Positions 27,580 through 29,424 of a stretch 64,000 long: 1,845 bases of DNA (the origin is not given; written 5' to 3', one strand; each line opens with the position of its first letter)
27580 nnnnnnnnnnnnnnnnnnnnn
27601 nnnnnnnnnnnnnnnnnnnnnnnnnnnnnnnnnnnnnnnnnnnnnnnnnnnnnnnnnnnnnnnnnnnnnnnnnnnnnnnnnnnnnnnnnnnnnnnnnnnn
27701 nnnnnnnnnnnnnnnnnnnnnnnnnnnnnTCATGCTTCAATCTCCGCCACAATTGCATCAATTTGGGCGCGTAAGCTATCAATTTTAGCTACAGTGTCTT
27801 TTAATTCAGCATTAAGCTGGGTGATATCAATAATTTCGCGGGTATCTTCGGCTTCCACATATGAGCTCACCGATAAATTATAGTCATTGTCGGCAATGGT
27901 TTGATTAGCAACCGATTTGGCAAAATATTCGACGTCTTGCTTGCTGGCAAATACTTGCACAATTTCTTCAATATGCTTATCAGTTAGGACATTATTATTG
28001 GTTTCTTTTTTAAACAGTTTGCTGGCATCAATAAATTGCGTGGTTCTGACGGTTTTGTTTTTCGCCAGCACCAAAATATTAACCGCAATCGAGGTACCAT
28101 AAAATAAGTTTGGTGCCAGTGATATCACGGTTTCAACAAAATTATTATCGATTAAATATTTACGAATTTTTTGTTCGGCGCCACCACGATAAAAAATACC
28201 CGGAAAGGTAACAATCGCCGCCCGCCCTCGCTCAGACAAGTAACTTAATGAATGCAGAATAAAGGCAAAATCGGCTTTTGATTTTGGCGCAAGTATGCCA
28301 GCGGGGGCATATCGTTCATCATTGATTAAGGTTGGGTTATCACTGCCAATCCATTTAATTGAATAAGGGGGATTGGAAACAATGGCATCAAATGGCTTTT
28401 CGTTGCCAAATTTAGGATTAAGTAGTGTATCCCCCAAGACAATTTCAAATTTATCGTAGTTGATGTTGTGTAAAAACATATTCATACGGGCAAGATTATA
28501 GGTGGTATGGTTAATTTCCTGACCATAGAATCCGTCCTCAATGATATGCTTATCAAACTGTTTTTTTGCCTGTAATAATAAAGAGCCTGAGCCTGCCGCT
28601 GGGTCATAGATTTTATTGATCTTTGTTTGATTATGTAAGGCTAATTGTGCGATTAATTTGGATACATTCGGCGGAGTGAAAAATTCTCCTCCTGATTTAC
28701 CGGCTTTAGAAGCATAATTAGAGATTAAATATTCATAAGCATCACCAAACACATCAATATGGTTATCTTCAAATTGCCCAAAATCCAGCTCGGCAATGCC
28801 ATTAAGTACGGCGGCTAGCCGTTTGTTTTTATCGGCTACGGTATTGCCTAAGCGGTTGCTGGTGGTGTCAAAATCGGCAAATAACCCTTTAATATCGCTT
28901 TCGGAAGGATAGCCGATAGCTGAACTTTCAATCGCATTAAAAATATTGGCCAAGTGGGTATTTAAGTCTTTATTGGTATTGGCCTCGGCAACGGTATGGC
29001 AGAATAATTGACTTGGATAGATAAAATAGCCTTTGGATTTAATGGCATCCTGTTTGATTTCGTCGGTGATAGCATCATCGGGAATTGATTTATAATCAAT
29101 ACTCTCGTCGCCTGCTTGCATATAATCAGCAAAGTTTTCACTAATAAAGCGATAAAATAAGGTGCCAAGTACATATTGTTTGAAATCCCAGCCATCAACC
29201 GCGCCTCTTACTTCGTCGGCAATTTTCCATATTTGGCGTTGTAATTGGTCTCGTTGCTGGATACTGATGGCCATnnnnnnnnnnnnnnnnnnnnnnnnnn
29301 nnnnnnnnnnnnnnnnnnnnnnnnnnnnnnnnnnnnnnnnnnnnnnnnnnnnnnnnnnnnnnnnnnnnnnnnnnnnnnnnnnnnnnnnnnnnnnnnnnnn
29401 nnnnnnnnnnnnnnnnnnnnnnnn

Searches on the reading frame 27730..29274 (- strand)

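Call 70: search_protein_families(library=pfam, proteins=[window:27730-29274:-], max_evalue=0.00001)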
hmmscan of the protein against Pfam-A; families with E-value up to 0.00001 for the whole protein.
window:27730-29274:- (514 aa): 3 families
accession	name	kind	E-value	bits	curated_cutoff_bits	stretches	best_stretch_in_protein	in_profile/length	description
PF02384.22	N6_Mtase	-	4.4e-119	397.9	20.4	1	172-480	2-310/311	N-6 DNA Methylase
PF12161.14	HsdM_N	-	2.8e-18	67.3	24.5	1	11-158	1-133/135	HsdM N-terminal domain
PF07669.17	Eco57I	-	1.4e-07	32.2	25.3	1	255-386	9-165/171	Eco57I restriction-modification methylase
